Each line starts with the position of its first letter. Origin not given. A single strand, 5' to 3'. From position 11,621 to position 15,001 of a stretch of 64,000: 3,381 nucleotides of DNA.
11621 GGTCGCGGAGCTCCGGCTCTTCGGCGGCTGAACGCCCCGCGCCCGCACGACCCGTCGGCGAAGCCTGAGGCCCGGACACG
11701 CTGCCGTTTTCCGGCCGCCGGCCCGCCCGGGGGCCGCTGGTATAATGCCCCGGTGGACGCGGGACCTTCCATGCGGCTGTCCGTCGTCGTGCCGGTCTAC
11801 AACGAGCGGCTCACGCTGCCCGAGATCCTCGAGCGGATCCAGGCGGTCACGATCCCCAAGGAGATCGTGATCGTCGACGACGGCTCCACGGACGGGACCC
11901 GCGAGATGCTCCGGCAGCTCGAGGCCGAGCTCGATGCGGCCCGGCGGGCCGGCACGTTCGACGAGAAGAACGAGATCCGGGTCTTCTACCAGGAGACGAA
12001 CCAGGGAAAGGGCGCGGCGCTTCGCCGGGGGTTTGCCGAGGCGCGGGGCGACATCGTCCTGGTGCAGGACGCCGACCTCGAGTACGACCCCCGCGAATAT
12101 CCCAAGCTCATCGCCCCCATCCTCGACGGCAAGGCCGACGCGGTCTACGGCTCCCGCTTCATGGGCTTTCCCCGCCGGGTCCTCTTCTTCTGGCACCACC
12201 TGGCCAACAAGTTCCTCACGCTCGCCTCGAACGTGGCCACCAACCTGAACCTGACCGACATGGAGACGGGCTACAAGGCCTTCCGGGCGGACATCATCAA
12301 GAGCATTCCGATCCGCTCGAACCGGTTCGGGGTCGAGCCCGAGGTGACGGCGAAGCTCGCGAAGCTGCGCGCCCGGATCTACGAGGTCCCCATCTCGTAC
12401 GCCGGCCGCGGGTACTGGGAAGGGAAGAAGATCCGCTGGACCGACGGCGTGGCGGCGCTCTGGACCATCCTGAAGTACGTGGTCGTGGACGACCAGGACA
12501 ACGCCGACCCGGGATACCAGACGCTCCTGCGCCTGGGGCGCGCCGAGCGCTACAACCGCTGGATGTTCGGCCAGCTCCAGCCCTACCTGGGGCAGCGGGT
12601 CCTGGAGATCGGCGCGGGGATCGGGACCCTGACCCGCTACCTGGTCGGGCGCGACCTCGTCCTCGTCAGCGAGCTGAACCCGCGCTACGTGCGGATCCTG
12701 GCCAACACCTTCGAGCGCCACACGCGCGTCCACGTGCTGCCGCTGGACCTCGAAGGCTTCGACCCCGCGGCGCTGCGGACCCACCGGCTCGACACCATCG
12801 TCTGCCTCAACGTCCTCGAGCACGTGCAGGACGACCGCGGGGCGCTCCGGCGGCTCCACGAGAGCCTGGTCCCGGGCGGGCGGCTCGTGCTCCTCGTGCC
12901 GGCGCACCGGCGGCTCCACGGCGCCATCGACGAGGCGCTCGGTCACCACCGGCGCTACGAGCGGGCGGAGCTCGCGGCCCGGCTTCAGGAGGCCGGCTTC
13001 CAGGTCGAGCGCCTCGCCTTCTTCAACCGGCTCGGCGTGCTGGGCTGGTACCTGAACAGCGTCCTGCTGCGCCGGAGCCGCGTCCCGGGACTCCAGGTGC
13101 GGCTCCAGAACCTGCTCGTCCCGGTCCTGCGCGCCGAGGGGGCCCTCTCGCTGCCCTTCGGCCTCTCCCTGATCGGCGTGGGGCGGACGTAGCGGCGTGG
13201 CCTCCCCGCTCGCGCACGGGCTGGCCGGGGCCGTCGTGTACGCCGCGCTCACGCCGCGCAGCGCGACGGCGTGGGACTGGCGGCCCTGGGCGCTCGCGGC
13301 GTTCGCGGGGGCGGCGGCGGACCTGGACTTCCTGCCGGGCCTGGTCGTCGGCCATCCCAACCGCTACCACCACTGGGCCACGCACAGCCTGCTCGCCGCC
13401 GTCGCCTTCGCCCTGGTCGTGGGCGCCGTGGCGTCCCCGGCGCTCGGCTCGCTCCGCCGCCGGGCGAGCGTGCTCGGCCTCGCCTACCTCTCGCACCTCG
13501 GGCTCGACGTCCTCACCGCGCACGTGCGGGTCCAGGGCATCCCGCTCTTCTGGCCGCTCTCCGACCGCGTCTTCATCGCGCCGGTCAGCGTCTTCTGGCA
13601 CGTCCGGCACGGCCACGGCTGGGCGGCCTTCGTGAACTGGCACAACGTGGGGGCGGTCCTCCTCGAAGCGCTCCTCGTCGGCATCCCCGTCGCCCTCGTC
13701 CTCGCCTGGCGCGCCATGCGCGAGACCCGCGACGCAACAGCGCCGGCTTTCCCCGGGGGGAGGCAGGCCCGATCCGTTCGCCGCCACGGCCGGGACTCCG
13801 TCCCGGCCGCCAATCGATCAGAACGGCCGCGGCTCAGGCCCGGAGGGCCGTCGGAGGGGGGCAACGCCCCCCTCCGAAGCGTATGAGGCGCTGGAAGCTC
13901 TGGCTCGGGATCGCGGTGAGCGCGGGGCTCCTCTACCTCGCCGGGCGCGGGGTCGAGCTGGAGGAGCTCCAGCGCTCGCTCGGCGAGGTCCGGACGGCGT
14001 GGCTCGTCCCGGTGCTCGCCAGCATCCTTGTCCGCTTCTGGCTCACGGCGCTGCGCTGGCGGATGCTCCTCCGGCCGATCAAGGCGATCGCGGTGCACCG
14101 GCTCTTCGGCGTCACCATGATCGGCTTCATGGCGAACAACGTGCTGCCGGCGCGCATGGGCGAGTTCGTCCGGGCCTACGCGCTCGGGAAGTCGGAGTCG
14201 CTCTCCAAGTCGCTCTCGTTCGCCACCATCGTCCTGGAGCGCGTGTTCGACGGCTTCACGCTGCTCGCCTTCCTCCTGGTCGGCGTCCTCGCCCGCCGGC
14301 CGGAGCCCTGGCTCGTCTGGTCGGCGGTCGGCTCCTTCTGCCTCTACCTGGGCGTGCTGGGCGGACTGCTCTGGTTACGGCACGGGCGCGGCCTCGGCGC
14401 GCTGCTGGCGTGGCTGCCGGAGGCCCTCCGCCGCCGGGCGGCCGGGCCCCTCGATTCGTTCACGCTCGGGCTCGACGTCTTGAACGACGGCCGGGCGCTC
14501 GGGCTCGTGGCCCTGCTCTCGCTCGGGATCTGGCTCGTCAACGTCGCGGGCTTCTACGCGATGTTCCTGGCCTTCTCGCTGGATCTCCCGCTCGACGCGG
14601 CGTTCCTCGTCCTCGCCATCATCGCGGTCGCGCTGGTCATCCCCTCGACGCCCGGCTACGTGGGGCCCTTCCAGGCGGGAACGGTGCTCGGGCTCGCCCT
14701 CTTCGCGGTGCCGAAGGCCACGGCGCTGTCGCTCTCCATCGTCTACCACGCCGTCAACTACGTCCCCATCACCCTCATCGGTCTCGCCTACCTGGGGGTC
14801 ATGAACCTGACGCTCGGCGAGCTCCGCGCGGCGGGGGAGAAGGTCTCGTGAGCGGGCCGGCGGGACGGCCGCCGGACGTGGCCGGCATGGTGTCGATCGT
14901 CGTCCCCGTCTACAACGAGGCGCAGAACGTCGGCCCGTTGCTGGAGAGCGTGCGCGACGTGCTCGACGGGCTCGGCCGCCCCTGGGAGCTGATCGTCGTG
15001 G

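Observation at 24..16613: Stacked three-component (GT2 synthase / flippase / GT-C) lipid-linked glycosylation modules in one locus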

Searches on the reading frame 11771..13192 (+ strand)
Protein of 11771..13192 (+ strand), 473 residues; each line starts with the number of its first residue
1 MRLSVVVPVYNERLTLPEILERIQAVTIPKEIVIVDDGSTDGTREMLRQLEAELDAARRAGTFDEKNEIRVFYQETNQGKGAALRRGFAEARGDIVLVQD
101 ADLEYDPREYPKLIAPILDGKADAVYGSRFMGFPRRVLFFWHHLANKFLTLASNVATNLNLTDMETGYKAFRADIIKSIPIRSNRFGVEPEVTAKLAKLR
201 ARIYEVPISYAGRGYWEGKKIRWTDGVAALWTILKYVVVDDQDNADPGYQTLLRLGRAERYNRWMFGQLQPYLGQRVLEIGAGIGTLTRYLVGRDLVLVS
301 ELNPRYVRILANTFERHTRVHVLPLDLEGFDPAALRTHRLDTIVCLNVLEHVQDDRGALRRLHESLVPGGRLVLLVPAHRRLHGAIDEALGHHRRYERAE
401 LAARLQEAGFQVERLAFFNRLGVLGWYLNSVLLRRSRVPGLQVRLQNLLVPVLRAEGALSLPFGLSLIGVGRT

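Call 6: search_protein_families(library=pfam, proteins=[window:11771-13192:+], max_evalue=0.01)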
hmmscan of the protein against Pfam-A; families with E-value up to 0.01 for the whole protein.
window:11771-13192:+ (473 aa): 12 families
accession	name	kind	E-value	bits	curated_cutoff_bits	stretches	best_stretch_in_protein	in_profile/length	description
PF00535.33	Glycos_transf_2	-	2.5e-35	122.3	23.3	1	4-177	1-165/168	Glycosyl transferase family 2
PF13489.12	Methyltransf_23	-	2.5e-15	57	27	1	274-413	23-162/164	Methyltransferase domain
PF08242.18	Methyltransf_12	-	8.5e-13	49.3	30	1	278-372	1-98/98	Methyltransferase domain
PF13641.12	Glyco_tranf_2_3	-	1.1e-08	35.9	27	1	3-141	3-135/230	Glycosyltransferase like family 2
PF13649.12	Methyltransf_25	-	1.3e-08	35.8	27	1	277-370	1-97/97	Methyltransferase domain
PF08241.18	Methyltransf_11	-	2.4e-08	34.9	21.2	1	278-374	1-95/95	Methyltransferase domain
PF13704.12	Glyco_tranf_2_4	-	1.1e-05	26.3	27.5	1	11-102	2-81/98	Glycosyl transferase family 2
PF08003.17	Methyltransf_9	-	0.00014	21.4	23.8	1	268-396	110-236/315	Protein of unknown function (DUF1698)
PF00398.26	RrnaAD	-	0.00028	20.5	24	1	273-338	30-96/263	Ribosomal RNA adenine dimethylase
PF02353.26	CMAS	-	0.0031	17.3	27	1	265-374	54-164/273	Mycolic acid cyclopropane synthetase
PF10111.15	Glyco_tranf_2_2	-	0.0046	16.9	27.3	0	4-103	1-92/276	Glycosyltransferase like family 2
PF13506.12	Glyco_transf_21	-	0.0053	16.7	21.7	0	80-163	18-98/174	Glycosyl transferase family 21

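Call 7: search_protein_families(library=ncbifam, proteins=[window:11771-13192:+], max_evalue=0.01)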
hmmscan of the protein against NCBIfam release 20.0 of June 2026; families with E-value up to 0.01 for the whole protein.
window:11771-13192:+ (473 aa): 35 families (the best 25 are shown)
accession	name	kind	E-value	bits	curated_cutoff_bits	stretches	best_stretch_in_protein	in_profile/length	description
TIGR04182.1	glyco_TIGR04182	equivalog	9.4e-31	107.3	325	1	4-237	3-218/293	S-layer glycoprotein N-glycosyltransferase AglJ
NF007986.1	PRK10714.1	equivalog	3.1e-19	69.1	529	1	2-219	7-209/316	undecaprenyl-phosphate 4-deoxy-4-formamido-L-arabinose transferase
NF041875.1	EPS_EpsD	equivalog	1.1e-15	57.8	370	1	3-106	1-93/325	exopolysaccharide biosynthesis glycosyltransferase EpsD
TIGR04283.1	glyco_like_mftF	equivalog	1.6e-14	54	182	1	3-131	1-112/221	TIGR04283 family arsenosugar biosynthesis glycosyltransferase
NF041391.1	DPhHxTase_Halo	equivalog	2.8e-14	52.6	375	1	9-213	3-186/213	dolichyl-phosphate hexose transferase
NF010496.0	PRK13915.1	equivalog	1.2e-13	50.8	262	1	2-119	32-144/307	glucosyl-3-phosphoglycerate synthase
TIGR03937.1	PgaC_IcaA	equivalog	4.1e-13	49.1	422.3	1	3-109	47-142/407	poly-beta-1,6-N-acetyl-D-glucosamine synthase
NF007482.0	PRK10073.1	equivalog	9.9e-13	47.8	423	1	2-115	7-108/334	glycosyltransferase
NF058614.1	PPMAGASynPpgS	equivalog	6.1e-12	45.4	370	1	5-227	4-213/226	polyprenyl-phospho-N-acetylgalactosaminyl synthase PpgS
NF047588.1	GlcsyltransPgfSStrep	equivalog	1.4e-11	44.1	500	1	1-179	1-167/308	glycosyltransferase PgfS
TIGR03965.1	mycofact_glyco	equivalog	1.6e-09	37.1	280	1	3-125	76-187/467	mycofactocin biosynthesis glycosyltransferase MftF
NF043040.1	corrin_prot_MT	hypoth_equivalog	9.9e-09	34.9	180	1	252-374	21-147/216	corrinoid protein-associated methyltransferase CpaM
NF047683.1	TeichurnBiosyTuaG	equivalog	1.2e-08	34.9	400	1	3-109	8-103/252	teichuronic acid biosynthesis protein TuaG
NF038302.1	EPS_HpsE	equivalog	3.6e-08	32.7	300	1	2-102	2-96/307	hormogonium polysaccharide biosynthesis glycosyltransferase HpsE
NF011650.0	PRK15068.1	equivalog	2.3e-07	30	209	1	268-374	113-225/324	tRNA 5-methoxyuridine(34)/uridine 5-oxyacetic acid(34) synthase CmoB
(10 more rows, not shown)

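Call 27: search_solved_structures(query=window:11771-13192:+, max_evalue=0.001)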
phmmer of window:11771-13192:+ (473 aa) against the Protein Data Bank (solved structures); distinct sequences matched with E-value up to 0.001: 18.
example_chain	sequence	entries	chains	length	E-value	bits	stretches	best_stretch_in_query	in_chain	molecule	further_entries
5mlz_A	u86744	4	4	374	8.2e-20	74.3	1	1-219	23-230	Dolichol monophosphate mannose synthase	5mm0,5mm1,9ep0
9bhc_C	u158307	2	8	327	1e-15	60.7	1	2-219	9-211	Undecaprenyl-phosphate 4-deoxy-4-formamido-L-arabinose transferase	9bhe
8vxh_A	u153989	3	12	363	1.4e-15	60.3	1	2-219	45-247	Undecaprenyl-phosphate 4-deoxy-4-formamido-L-arabinose transferase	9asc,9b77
9hwj_A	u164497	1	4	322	6.6e-15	58.1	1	2-219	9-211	Undecaprenyl-phosphate 4-deoxy-4-formamido-L-arabinose transferase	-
7p5l_A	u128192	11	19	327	2.2e-07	33.3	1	3-121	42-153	Glucosyl-3-phosphoglycerate synthase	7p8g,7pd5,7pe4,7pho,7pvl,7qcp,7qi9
7pdo_A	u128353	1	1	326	2.2e-07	33.3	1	3-121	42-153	Glucosyl-3-phosphoglycerate synthase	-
4y6n_A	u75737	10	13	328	3.6e-07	32.6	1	3-124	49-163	Glucosyl-3-phosphoglycerate synthase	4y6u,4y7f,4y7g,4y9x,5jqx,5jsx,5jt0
3e25_A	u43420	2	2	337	3.8e-07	32.5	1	3-124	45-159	Putative uncharacterized protein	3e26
4ddz_A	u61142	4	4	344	3.9e-07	32.4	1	3-124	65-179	GLUCOSYL-3-PHOSPHOGLYCERATE SYNTHASE (GpgS) | Glucosyl-3-phosphoglycerate synthase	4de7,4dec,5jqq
3ckj_A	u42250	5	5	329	6e-07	31.8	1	3-122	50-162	Putative uncharacterized protein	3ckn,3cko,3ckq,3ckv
5ekp_C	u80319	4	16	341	3.2e-06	29.4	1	2-129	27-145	Uncharacterized glycosyltransferase sll0501 | Glycosyltransferase sll0501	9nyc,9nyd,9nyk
5eke_A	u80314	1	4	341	3.3e-06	29.4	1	2-129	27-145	Uncharacterized glycosyltransferase sll0501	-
9nye_A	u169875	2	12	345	3.3e-06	29.4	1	2-129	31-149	Glycosyltransferase sll0501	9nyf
6yv7_B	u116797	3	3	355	6.9e-06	28.3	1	2-109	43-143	Glycosyl transferase, family 2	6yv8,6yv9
6yv7_A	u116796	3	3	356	7e-06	28.3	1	2-109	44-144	Glycosyl transferase, family 2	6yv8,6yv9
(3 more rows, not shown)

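Call 57: find_homologous_proteins(query=window:11771-13192:+, max_evalue=1e-10)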
Query window:11771-13192:+ (473 aa): 8000 proteins with E <= 1e-10 among 8000 candidates; the best 120 are listed.
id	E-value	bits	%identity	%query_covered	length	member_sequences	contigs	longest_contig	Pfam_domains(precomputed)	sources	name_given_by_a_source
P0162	4.0e-270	914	86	100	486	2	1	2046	PF13489.13,PF13641.13,PF13649.13,PF00535.33,PF08241.19,PF08242.19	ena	-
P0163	6.7e-267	904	85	100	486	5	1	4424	PF13489.13,PF13641.13,PF13649.13,PF00535.33,PF08241.19,PF08242.19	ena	-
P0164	9.0e-266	900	83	100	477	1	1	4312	PF13489.13,PF13641.13,PF13649.13,PF00535.33,PF08241.19,PF08242.19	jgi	-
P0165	3.7e-265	898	84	100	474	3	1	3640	PF00398.27,PF13489.13,PF13641.13,PF13649.13,PF00535.33,PF08241.19,PF08242.19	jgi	-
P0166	6.1e-264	894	83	100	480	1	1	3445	PF13489.13,PF13641.13,PF13649.13,PF00535.33,PF08241.19,PF08242.19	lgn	-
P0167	1.1e-263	893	82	100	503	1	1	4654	PF13489.13,PF13649.13,PF00535.33,PF08241.19,PF08242.19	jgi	jgi:glycosyltransferase involved in cell wall biosynthesis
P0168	2.3e-263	892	82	100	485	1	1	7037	PF13489.13,PF13649.13,PF00535.33,PF08241.19,PF08242.19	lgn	-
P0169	2.4e-262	889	82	100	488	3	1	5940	PF13847.13,PF13489.13,PF13641.13,PF13649.13,PF00535.33,PF08241.19,PF08242.19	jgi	jgi:glycosyltransferase involved in cell wall biosynthesis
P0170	3.6e-262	888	82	100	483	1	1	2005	PF13489.13,PF13641.13,PF13649.13,PF00535.33,PF08241.19,PF08242.19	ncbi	-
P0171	3.7e-261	885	83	100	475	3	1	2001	PF13489.13,PF13641.13,PF13649.13,PF00535.33,PF08241.19,PF08242.19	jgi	jgi:glycosyltransferase involved in cell wall biosynthesis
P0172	4.6e-261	885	82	100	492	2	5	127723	PF13489.13,PF13649.13,PF00535.33,PF08241.19,PF08242.19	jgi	jgi:glycosyltransferase involved in cell wall biosynthesis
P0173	4.9e-261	884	83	100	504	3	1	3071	PF13489.13,PF13641.13,PF13649.13,PF00535.33,PF08241.19,PF08242.19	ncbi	-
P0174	7.7e-259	877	82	100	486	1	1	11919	PF13489.13,PF13641.13,PF13649.13,PF00535.33,PF08241.19,PF08242.19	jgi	jgi:glycosyltransferase involved in cell wall biosynthesis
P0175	2.9e-258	875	80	100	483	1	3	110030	PF13489.13,PF13641.13,PF13649.13,PF00535.33,PF08241.19,PF08242.19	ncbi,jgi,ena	-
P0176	2.6e-257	872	81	100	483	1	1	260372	PF00398.27,PF13489.13,PF13649.13,PF00535.33,PF08241.19,PF08242.19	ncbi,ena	-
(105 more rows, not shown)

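Call 74: predict_structure(alignment_id=A3)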
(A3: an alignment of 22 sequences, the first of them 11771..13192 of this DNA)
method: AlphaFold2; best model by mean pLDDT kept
length: 473 residues; sequences in the alignment: 22
mean_pLDDT: 62.4   pTM: 0.45
mean pLDDT of the five models: 62.4, 61.6, 55.5, 55.2, 51.0
residues with pLDDT >= 90: 57; 70-90: 146; 50-70: 108; < 50: 162
segments of 3 or more residues with pLDDT < 50: 101-111, 126-256, 432-434
pLDDT, mean of each block of 10 residues (from residue 1): 75 64 70 80 79 83 76 78 75 66 41 50 48 36 39 32 30 32 27 29 23 28 37 41 39 48 74 89 65 76 68 66 85 90 89 91 95 90 70 87 95 84 51 49 52 52 78 95
secondary structure, 60 per line:
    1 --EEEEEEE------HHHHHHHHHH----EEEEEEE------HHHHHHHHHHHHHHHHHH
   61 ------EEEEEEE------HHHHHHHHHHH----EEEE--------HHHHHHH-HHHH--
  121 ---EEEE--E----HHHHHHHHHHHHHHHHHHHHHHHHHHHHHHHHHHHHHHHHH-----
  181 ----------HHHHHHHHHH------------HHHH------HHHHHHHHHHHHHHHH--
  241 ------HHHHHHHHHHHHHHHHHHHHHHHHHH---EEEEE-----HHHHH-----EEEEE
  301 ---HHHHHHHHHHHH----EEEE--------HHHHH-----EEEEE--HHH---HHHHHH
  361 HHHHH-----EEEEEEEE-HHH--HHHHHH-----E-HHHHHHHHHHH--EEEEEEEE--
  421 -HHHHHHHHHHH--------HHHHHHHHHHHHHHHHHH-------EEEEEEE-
elements in order: E3-9 H16-25 E30-36 H43-60 E67-73 H80-90 E95-98 H107-113 H115-118 E124-127 H135-175 H191-200 H213-216 H223-238 H247-272 E276-280 H286-290 E296-300 H304-315 E320-323 H332-336 E342-346 H355-365 E371-378 H385-390 H398-408 E411-418 H422-432 H441-458 E466-472

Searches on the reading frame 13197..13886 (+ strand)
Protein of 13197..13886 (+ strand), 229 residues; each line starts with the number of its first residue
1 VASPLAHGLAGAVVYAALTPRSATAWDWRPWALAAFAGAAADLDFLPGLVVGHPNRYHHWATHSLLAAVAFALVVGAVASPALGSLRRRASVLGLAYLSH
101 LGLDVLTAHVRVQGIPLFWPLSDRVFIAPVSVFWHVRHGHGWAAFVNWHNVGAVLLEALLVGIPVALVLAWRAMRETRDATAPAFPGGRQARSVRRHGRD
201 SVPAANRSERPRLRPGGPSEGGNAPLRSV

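Call 6: search_protein_families(library=pfam, proteins=[window:13197-13886:+], max_evalue=0.01)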
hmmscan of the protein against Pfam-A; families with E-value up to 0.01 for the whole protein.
window:13197-13886:+ (229 aa): 1 family
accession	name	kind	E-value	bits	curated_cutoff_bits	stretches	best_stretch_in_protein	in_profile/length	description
PF04307.19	YdjM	-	3.5e-18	66.2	29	1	5-169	4-170/176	YdjM inner membrane protein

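Call 7: search_protein_families(library=ncbifam, proteins=[window:13197-13886:+], max_evalue=0.01)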
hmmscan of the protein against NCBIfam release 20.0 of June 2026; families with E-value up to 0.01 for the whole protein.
window:13197-13886:+ (229 aa): 1 family
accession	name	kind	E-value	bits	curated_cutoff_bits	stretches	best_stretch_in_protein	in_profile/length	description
NF008651.0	PRK11648.1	equivalog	8.9e-05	22.3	216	1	58-127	71-136/196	metal-dependent hydrolase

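Call 86: search_solved_structures(query=window:13197-13886:+, max_evalue=1)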
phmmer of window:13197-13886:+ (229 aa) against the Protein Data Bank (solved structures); distinct sequences matched with E-value up to 1: 1.
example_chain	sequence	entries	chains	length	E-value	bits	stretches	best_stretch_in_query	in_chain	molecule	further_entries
5n1q_B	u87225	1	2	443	0.22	14.4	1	11-99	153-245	METHYL-COENZYME M REDUCTASE III FROM METHANOTHERMOCOCCUS THERMOLITHOTROPHICUS SUBUNIT BETA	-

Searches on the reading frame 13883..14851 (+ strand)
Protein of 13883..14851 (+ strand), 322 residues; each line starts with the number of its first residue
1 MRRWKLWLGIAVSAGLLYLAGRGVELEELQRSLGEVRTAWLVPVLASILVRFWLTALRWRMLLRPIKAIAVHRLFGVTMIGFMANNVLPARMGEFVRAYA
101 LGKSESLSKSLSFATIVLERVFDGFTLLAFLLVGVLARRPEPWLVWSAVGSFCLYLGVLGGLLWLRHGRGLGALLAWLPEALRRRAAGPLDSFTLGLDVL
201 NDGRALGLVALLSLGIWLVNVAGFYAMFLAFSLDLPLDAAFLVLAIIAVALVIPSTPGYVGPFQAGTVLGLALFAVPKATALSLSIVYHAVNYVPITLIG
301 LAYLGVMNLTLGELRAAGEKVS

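Call 6: search_protein_families(library=pfam, proteins=[window:13883-14851:+], max_evalue=0.01)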
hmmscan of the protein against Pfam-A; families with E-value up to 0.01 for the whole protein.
window:13883-14851:+ (322 aa): 1 family
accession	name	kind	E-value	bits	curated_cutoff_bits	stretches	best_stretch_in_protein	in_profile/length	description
PF03706.18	LPG_synthase_TM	-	4.2e-54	184.5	33.4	1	7-300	2-302/302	Lysylphosphatidylglycerol synthase TM region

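Call 7: search_protein_families(library=ncbifam, proteins=[window:13883-14851:+], max_evalue=0.01)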
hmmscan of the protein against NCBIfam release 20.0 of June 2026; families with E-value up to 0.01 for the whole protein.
window:13883-14851:+ (322 aa): 1 family
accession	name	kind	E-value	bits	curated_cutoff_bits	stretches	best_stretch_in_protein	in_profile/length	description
TIGR00374.1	TIGR00374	subfamily_domain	4.1e-26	92.2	43.2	2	45-136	37-129/323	flippase-like domain-containing protein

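Call 85: search_solved_structures(query=window:13883-14851:+, max_evalue=1)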
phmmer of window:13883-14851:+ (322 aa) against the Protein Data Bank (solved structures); distinct sequences matched with E-value up to 1: 0.
